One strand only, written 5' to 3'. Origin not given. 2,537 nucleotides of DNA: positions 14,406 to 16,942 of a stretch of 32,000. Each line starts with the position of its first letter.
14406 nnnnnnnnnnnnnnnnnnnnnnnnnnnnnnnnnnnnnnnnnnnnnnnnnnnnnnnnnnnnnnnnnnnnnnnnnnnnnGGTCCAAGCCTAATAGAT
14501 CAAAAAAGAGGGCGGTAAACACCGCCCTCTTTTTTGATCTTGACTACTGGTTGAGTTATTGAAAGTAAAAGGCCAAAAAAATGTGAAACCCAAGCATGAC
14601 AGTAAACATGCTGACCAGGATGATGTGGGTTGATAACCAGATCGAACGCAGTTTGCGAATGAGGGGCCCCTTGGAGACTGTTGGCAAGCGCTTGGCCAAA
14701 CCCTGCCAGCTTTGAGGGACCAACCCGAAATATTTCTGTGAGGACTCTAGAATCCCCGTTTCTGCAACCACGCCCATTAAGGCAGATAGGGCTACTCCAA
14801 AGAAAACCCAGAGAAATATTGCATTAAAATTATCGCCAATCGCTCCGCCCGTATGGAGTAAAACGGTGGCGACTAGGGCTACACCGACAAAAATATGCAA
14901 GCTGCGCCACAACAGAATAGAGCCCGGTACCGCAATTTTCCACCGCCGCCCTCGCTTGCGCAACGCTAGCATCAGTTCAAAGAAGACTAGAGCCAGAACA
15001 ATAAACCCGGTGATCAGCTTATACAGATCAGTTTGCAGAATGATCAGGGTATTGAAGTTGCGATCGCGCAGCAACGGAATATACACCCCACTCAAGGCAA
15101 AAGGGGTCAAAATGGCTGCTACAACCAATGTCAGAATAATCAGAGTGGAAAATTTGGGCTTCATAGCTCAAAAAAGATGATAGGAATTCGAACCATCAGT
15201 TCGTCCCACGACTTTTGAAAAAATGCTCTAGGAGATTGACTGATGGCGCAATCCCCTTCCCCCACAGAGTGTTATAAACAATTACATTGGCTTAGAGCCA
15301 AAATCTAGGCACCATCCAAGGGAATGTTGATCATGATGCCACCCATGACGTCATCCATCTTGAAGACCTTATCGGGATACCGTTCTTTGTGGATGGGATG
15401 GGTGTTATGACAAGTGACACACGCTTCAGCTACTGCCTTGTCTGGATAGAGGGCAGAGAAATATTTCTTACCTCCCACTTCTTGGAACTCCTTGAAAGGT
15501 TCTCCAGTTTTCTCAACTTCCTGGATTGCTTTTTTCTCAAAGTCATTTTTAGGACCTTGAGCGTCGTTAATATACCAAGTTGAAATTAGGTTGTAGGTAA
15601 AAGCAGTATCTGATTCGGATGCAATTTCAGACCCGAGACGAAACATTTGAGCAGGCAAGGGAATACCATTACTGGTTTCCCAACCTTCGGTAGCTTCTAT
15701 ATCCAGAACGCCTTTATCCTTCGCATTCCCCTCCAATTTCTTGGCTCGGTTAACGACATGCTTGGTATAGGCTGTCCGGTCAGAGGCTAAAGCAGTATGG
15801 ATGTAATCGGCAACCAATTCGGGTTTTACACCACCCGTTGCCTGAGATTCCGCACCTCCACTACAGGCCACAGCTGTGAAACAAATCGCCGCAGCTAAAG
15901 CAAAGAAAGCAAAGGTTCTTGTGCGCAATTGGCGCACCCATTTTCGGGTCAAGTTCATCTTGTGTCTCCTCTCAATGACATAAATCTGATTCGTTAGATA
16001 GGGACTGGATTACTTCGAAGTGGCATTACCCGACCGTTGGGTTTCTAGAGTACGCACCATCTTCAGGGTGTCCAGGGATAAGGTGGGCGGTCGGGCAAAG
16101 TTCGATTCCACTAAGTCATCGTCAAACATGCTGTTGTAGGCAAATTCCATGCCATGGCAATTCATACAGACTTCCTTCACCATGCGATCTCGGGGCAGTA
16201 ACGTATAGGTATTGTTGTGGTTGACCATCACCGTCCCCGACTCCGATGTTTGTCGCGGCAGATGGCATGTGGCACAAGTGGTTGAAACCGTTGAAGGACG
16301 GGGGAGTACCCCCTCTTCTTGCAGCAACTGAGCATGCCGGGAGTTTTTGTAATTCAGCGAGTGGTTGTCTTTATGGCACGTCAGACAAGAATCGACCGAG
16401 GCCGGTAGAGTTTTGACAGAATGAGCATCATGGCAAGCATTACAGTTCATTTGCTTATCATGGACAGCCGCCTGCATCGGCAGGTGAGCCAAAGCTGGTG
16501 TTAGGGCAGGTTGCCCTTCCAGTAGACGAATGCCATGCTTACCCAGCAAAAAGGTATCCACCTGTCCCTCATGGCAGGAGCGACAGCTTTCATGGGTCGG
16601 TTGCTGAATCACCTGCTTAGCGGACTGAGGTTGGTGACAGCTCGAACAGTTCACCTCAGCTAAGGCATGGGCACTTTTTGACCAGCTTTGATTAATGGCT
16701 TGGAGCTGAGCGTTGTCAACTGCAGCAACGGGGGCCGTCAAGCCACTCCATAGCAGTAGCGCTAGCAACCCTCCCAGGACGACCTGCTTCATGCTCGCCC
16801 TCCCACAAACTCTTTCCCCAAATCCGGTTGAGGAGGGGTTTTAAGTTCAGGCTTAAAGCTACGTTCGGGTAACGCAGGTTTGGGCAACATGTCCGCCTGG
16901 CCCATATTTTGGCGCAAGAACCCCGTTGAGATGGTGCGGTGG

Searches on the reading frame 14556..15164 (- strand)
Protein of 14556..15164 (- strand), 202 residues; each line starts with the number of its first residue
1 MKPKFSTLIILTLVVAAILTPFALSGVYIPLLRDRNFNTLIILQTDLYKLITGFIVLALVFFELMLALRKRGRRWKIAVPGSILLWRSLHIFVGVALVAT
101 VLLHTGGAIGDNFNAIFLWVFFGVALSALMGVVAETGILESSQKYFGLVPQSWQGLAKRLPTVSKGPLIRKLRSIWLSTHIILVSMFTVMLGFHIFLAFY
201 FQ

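Call 3: search_protein_families(library=pfam, proteins=[window:14556-15164:-], max_evalue=0.01)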
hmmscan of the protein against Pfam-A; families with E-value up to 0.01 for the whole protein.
window:14556-15164:- (202 aa): 0 families

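Call 16: search_protein_families(library=ncbifam, proteins=[window:14556-15164:-], max_evalue=0.01)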
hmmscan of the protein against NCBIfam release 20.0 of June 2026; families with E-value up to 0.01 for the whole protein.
window:14556-15164:- (202 aa): 0 families

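Call 23: find_homologous_proteins(query=window:14556-15164:-, max_evalue=0.001)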
Query window:14556-15164:- (202 aa): 505 proteins with E <= 0.001 among 2337 candidates; the best 120 are listed.
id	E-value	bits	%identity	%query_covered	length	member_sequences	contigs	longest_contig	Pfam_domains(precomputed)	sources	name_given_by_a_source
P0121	1.3e-117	409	95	100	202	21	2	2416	-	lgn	-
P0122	1.8e-107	376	88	100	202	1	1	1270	-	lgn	-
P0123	1.6e-105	369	86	100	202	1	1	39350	-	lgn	-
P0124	2.0e-105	369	86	100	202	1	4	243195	-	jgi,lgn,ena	-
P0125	2.2e-104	366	86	100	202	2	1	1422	-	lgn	-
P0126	6.3e-104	364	85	100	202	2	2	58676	-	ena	-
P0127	5.0e-101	355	83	100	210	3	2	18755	-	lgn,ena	-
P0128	1.7e-86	307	72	100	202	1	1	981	-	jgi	-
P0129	5.0e-86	306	71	100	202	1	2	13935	-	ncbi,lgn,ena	-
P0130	2.5e-84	300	69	100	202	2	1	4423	-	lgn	-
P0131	3.6e-84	300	69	100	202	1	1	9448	-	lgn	-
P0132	6.2e-83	296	71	100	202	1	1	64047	-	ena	-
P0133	8.4e-83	295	69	100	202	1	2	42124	-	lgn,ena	-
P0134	2.2e-80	287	67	100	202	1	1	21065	-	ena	-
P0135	3.0e-80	287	67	100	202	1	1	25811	-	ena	-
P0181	3.4e-71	257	49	100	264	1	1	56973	-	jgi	jgi:hypothetical protein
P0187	4.0e-71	257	61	100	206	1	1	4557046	-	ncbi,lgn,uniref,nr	ncbi:hypothetical protein Pse7367_2664 [Thalassoporum mexicanum PCC 7367]|uniref:hypothetical protei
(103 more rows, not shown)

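Call 34: predict_structure(alignment_id=A1)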
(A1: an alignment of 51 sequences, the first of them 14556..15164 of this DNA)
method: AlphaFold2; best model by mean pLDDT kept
length: 202 residues; sequences in the alignment: 51
mean_pLDDT: 80.3   pTM: 0.71
mean pLDDT of the five models: 80.3, 79.1, 76.5, 72.4, 70.2
residues with pLDDT >= 90: 14; 70-90: 162; 50-70: 26; < 50: 0
segments of 3 or more residues with pLDDT < 50: none
pLDDT, mean of each block of 10 residues (from residue 1): 73 75 75 86 85 90 88 66 80 85 76 68 80 83 78 73 85 89 90 83 63
secondary structure, 60 per line:
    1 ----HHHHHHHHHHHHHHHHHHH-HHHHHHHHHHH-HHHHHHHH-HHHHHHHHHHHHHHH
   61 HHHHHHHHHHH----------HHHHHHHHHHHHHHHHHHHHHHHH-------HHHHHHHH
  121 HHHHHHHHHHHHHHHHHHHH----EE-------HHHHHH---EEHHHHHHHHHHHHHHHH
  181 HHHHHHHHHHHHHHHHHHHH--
elements in order: H5-23 H25-35 H37-44 H46-71 H82-105 H113-140 H154-159 H165-200

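Call 38: fold_search(model_id=the predicted structure, library=pdb)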
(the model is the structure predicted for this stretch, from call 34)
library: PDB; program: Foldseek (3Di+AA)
matches with E <= 10: 180; with E <= 0.001: 0
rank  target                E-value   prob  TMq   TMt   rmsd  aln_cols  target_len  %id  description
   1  8w6e_B                6.9e-01  0.41  0.32  0.37  10.5       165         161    7  De novo design of HBC599 binder (released 2024-11-27)
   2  7qhm_F                1.5e+00  0.23  0.34  0.36  10.7       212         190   12  Cytochrome bcc-aa3 supercomplex (respiratory supercomplex III2/IV2) from Corynebacterium glutamicum (stigmatellin and  (released 2022-05-18)
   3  5tj5_E                1.5e+00  0.12  0.21  0.26  11.1       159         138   11  Atomic model for the membrane-embedded motor of a eukaryotic V-ATPase (released 2016-10-26)
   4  1i49_A                1.7e+00  0.10  0.21  0.21  26.1       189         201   15  CRYSTAL STRUCTURE ANALYSIS OF ARFAPTIN (released 2001-05-16)
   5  6xky_A                2.0e+00  0.13  0.25  0.19  19.4       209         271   10  Caulobacter crescentus FljK filament, straightened (released 2020-12-23)
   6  3tj6_A                2.1e+00  0.80  0.45  0.37   6.2       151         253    5  human vinculin head domain (Vh1, residues 1-258) in complex with the vinculin binding site of the surface cell antigen (released 2011-09-07)
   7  3s90_B                2.2e+00  0.75  0.44  0.36   6.2       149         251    5  Human vinculin head domain Vh1 (residues 1-252) in complex with murine talin (VBS33; residues 1512-1546) (released 2011-06-22)
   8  7jh6_A                2.2e+00  0.15  0.30  0.32  10.1       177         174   10  De novo designed two-domain di-Zn(II) and porphyrin-binding protein (released 2020-12-09)
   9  6egc                  2.3e+00  0.35  0.35  0.46   9.8       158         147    9  Single-chain version of 2L4HC2_23 (PDB 5J0K) (released 2019-05-29)
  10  4z9i_A                2.4e+00  0.10  0.24  0.25  13.2       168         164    6  Asp-TarS from E. coli (released 2016-07-20)
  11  6elz_b                2.5e+00  0.10  0.24  0.14  12.3       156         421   13  State E (TAP-Flag-Ytm1 E80A) - Visualizing the assembly pathway of nucleolar pre-60S ribosomes (released 2017-12-27)
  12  4u5a_A                2.5e+00  0.08  0.20  0.22  11.2       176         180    6  Sporozoite Protein for Cell Traversal (released 2014-12-24)
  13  4h8s_B                2.6e+00  0.08  0.22  0.14  28.0       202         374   12  Crystal structure of human APPL2BARPH domain (released 2012-10-17)
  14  9cpb_5T               2.6e+00  0.06  0.17  0.13  21.8       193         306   10  Atomic model of bovine Fallopian tube cilia doublet microtubule (48-nm periodicity) (released 2024-10-30)
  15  2z0o                  2.8e+00  0.09  0.23  0.14  26.6       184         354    9  Crystal structure of APPL1-BAR-PH domain (released 2008-05-13)
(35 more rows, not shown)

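Call 54: find_encoding_contigs(protein=P0187, flank=8000, max_places=2)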
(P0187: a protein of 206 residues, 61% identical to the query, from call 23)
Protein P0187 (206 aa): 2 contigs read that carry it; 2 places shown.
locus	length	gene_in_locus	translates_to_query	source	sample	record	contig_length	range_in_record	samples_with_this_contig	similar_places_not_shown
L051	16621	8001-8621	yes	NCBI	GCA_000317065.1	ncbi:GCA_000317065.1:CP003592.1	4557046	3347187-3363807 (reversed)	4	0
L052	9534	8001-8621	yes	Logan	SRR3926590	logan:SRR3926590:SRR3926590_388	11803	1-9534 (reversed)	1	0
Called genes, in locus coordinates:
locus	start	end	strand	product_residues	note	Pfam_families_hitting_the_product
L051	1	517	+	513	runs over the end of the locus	PF05140:ResB (weak)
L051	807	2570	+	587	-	PF01578:Cytochrom_C_asm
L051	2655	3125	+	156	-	PF00355:Rieske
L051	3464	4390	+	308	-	-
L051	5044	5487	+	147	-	PF00042:Globin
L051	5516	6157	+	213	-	-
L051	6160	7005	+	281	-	PF14522:Cytochrome_C7 (faint), PF14537:Cytochrom_c3_2 (faint), PF22113:Mtrc-MtrF_II-IV_dom (faint), PF09699:Paired_CXXCH_1 (faint)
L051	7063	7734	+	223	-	PF11845:Tll0287-like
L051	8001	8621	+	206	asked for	-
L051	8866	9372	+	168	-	PF08534:Redoxin (weak), PF13728:TraF (faint), PF00085:Thioredoxin, PF00578:AhpC-TSA (weak), PF13098:Thioredoxin_2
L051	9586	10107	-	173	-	PF13505:OMP_b-brl (faint)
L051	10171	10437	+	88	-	-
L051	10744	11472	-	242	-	PF16697:Yop-YscD_cpl (faint), PF00498:FHA, PF00196:GerE, PF08281:Sigma70_r4_2 (weak)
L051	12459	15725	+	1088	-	PF13807:GNVR, PF06564:CBP_BcsQ (faint), PF10609:ParA, PF13614:AAA_31 (weak), PF01656:CbiA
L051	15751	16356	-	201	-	-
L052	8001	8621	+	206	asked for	-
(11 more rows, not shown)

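Call 55: find_encoding_contigs(protein=P0181, flank=8000, max_places=2)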
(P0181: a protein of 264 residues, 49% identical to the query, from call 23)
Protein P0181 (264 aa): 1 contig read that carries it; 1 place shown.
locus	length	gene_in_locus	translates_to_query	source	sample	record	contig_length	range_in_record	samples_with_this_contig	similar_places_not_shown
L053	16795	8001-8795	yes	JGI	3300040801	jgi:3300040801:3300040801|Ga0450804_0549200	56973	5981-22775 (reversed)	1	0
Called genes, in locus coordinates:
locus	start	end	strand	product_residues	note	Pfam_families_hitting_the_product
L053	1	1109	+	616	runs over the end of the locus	PF05140:ResB (weak)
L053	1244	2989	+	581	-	PF01578:Cytochrom_C_asm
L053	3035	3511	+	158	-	PF00355:Rieske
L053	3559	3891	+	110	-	-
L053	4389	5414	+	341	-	PF00042:Globin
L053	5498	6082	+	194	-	PF14537:Cytochrom_c3_2 (weak), PF22113:Mtrc-MtrF_II-IV_dom (faint)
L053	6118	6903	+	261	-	PF14522:Cytochrome_C7 (faint), PF14537:Cytochrom_c3_2 (weak), PF22113:Mtrc-MtrF_II-IV_dom (faint)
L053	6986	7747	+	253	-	PF11845:Tll0287-like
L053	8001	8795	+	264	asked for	-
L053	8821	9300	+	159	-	PF08534:Redoxin (weak), PF00085:Thioredoxin, PF00578:AhpC-TSA (weak), PF13899:Thioredoxin_7, PF13098:Thioredoxin_2, PF13905:Thioredoxin_8 (weak)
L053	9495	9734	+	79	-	-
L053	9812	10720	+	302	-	PF04187:Cofac_haem_bdg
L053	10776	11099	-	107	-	PF00085:Thioredoxin, PF07449:HyaE (weak), PF13098:Thioredoxin_2 (weak)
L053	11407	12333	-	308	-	-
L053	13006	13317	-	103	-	PF06967:Mo-nitro_C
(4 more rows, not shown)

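Call 80: search_protein_families(library=pfam, alignment_id=A1, max_evalue=5)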
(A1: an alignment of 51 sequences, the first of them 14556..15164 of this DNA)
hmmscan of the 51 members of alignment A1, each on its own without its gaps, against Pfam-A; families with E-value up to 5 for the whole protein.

A. member 1, window:14556-15164:- (202 aa): 4 families
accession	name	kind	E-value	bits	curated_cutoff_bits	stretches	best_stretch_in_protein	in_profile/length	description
PF14358.11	DUF4405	-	0.071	14.1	26.7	0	50-105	14-62/66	Domain of unknown function (DUF4405)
PF01292.26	Ni_hydr_CYTB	-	0.27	11.4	30.1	1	121-200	102-164/179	Prokaryotic cytochrome b561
PF19529.4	DUF6057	-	2.1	7.5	29.8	1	39-156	110-223/569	Family of unknown function (DUF6057)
PF14015.11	DUF4231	-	2.5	9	24.7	1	11-76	22-72/103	Protein of unknown function (DUF4231)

B. families by the number of members that match (of 51 scanned): 15 families
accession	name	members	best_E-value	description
PF14358.11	DUF4405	49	9.3e-05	Domain of unknown function (DUF4405)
PF01292.26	Ni_hydr_CYTB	45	0.0002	Prokaryotic cytochrome b561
PF19588.4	SxtJ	7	0.025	Saxitoxin biosynthesis operon protein SxtJ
PF03929.21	PepSY_TM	7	0.11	PepSY-associated TM region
PF19529.4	DUF6057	6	2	Family of unknown function (DUF6057)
PF14015.11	DUF4231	5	0.34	Protein of unknown function (DUF4231)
PF01529.25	DHHC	3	0.23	DHHC palmitoyltransferase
PF01794.25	Ferric_reduct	2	0.00048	Ferric reductase like transmembrane component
PF12420.13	DUF3671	2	0.04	Fam-L, Fam-M like protein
PF02141.26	DENN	2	0.1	DENN (AEX-3) domain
PF25539.1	Bestrophin_2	2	0.2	Bacterial/Fungal Bestrophin protein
PF13301.11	DUF4079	2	0.48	Protein of unknown function (DUF4079)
PF23906.1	DUF7248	2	1.3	Family of unknown function (DUF7248)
PF17336.7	DUF5368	1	0.0044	Family of unknown function (DUF5368)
PF10754.15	DUF2569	1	0.95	Protein of unknown function (DUF2569)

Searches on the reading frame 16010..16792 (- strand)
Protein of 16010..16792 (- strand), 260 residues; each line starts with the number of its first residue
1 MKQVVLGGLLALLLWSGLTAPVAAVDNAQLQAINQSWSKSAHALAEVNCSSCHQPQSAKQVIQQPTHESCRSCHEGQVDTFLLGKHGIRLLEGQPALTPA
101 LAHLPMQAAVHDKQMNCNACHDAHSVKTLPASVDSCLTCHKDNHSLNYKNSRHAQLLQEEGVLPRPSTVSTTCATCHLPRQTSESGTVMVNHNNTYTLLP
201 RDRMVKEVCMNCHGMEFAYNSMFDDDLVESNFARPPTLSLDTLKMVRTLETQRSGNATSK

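Call 3: search_protein_families(library=pfam, proteins=[window:16010-16792:-], max_evalue=0.01)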
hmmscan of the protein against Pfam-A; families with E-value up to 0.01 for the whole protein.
window:16010-16792:- (260 aa): 7 families
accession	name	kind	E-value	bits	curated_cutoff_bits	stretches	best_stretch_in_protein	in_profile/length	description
PF14537.11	Cytochrom_c3_2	-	3e-09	37.6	25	2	42-141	2-79/79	Cytochrome c3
PF22113.1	Mtrc-MtrF_II-IV_dom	-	6.8e-09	35.9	30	1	45-217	5-167/176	Outer membrane cytochrome MtrC/MtrF-like, domains II/IV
PF14522.11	Cytochrome_C7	-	3.5e-07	30.4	24.8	0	39-122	5-67/67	Cytochrome c7 and related cytochrome c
PF09699.15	Paired_CXXCH_1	-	3.6e-07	30.2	20.6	1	44-77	4-39/41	Doubled CXXCH motif (Paired_CXXCH_1)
PF13435.11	Cytochrome_C554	-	5.4e-05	24.5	20.8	0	70-123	2-57/84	Cytochrome c554 and c-prime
PF13442.11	Cytochrome_CBB3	-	0.002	18.9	27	0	42-58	7-23/68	Cytochrome C oxidase, cbb3-type, subunit III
PF02085.21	Cytochrom_CIII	-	0.0034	18.1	22.9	0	107-184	24-89/101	Class III cytochrome C family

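Call 16: search_protein_families(library=ncbifam, proteins=[window:16010-16792:-], max_evalue=0.01)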
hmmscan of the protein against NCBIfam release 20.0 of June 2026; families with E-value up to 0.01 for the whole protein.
window:16010-16792:- (260 aa): 15 families
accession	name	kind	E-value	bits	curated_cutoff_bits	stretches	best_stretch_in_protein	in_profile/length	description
TIGR03508.1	decahem_SO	subfamily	1.2e-11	44.6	192.2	2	33-80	81-130/258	DmsE family decaheme c-type cytochrome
NF041781.1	mnquin_red_QrcA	equivalog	2.1e-08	34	180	1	28-77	26-74/174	menaquinone reductase multiheme cytochrome c subunit QrcA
NF041028.1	decahem_GSU2203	exception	3.5e-08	33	325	1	34-143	113-210/317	GSU2203 family decaheme c-type cytochrome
NF040968.1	FeS_ExtO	equivalog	5.1e-07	28.9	200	1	27-146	84-213/416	selenite/tellurite reduction operon b-type cytochrome iron-sulfur cluster-binding subunit ExtO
NF040967.1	cytc_ExtN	equivalog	3.8e-06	26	200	1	27-146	84-213/415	selenite/tellurite reduction operon c-type cytochrome ExtN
NF045713.1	CxxCH_16_HmcA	equivalog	1.2e-05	24.2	400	1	41-185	106-241/541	sulfate respiration complex hexadecaheme cytochrome HmcA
TIGR03507.1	decahem_SO1788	subfamily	3.7e-05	22.4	209.3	0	45-126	242-307/672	OmcA/MtrC family decaheme c-type cytochrome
TIGR03152.1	cyto_c552_HCOOH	exception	0.00026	19.9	692.5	1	171-214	245-284/441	ammonia-forming nitrite reductase cytochrome c552 subunit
NF047727.1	4hemeCytCCctA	equivalog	0.00079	19.5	180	0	42-74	34-104/109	tetraheme c-type cytochrome CctA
NF041198.1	UshA_like_PCGU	equivalog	0.00087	18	275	1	37-79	463-513/519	UshA-like (seleno)protein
TIGR01905.1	paired_CXXCH_1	subfamily_domain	0.0011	18.8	25.2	0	46-76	6-38/41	doubled CXXCH domain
NF043011.1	CytC7_Geobact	equivalog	0.002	18.5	120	1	10-76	8-76/89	cytochrome c7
TIGR03153.1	cytochr_NrfH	equivalog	0.0028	17.7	134.2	0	127-184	22-66/138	cytochrome c nitrite reductase small subunit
NF040943.1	cytoc3_ExtM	equivalog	0.0064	14.8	800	1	110-189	15-91/599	selenite/tellurite reduction operon c-type cytochrome ExtM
NF008339.0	PRK11125.1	equivalog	0.0092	14.7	595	0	171-214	287-326/487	ammonia-forming cytochrome c nitrite reductase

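Call 41: find_homologous_proteins(query=window:16010-16792:-, max_evalue=0.001)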
Query window:16010-16792:- (260 aa): 502 proteins with E <= 0.001 among 1675 candidates; the best 120 are listed.
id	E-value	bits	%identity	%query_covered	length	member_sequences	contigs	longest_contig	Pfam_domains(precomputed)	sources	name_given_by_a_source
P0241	1.5e-172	590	100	100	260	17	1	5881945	PF09699.16,PF14537.12,PF14522.12,PF22113.2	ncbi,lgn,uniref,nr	ncbi:cytochrome c3 family protein [Acaryochloris marina]|uniref:cytochrome c3 family protein n=1 Tax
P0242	1.9e-149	514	87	100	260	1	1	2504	PF09699.16,PF14537.12,PF13435.12,PF14522.12,PF22113.2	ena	-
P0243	1.3e-147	508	88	94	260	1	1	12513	PF09699.16,PF14537.12,PF14522.12,PF22113.2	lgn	-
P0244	1.4e-146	505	86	94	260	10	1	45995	PF09699.16,PF14537.12,PF13435.12,PF14522.12,PF22113.2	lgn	-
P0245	1.8e-142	491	82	100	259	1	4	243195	PF09699.16,PF14537.12,PF14522.12,PF22113.2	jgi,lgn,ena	-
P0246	1.6e-136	472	80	100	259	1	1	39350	PF09699.16,PF14537.12,PF14522.12,PF22113.2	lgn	-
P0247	3.4e-136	471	79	100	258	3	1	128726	PF09699.16,PF14537.12,PF14522.12,PF22113.2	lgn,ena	-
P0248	3.6e-135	467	79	99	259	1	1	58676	PF09699.16,PF14537.12,PF14522.12,PF22113.2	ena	-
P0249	8.6e-117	407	68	100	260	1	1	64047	PF09699.16,PF14537.12,PF14522.12,PF22113.2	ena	-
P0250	7.7e-113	394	70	92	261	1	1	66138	PF09699.16,PF14537.12,PF14522.12,PF22113.2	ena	-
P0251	6.0e-112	391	69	97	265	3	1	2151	PF14537.12,PF14522.12,PF22113.2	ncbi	ncbi:MAG: hypothetical protein AAF329_27550 [Cyanobacteria bacterium P01_A01_bin.17]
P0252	1.0e-111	391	67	100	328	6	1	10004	PF09699.16,PF14537.12,PF14522.12,PF22113.2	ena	-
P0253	9.2e-111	387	68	97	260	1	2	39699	PF09699.16,PF14537.12,PF14522.12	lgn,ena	-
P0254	8.8e-110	384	67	98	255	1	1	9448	PF09699.16,PF14537.12,PF14522.12,PF22113.2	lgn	-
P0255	1.5e-109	383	67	97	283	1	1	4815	PF09699.16,PF14537.12,PF14522.12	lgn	-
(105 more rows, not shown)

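Call 62: search_solved_structures(query=window:16010-16792:-, max_evalue=0.01, show_alignments=0)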
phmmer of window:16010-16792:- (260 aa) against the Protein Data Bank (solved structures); distinct sequences matched with E-value up to 0.01: 10.
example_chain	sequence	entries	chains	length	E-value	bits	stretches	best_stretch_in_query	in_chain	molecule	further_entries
6r2q_A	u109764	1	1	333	1.3e-06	31.5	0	35-77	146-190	Cystathionine beta-synthase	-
6h5l_A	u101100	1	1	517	2.1e-05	27.6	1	41-160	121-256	Similar to hydroxylamine oxidoreductase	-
3owm_A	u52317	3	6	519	0.0022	20.9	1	171-224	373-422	Eight-heme nitrite reductase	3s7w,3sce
3rkh_A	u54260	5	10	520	0.0022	20.9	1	171-224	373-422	Eight-heme nitrite reductase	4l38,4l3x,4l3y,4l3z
3uu9_A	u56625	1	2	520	0.0022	20.9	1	171-224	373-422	Eight-heme nitrite reductase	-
4q4u_A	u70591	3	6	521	0.0022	20.9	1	171-224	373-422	Eight-heme nitrite reductase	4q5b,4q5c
4q0t_A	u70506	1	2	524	0.0022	20.9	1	171-224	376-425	Eight-heme nitrite reductase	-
2ot4_A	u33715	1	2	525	0.0022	20.9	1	171-224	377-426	Eight-heme nitrite reductase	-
2zo5_A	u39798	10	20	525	0.0022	20.9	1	171-224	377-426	Eight-heme nitrite reductase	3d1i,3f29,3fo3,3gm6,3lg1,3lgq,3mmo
3sxq_A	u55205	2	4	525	0.007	19.3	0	171-214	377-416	Eight-heme nitrite reductase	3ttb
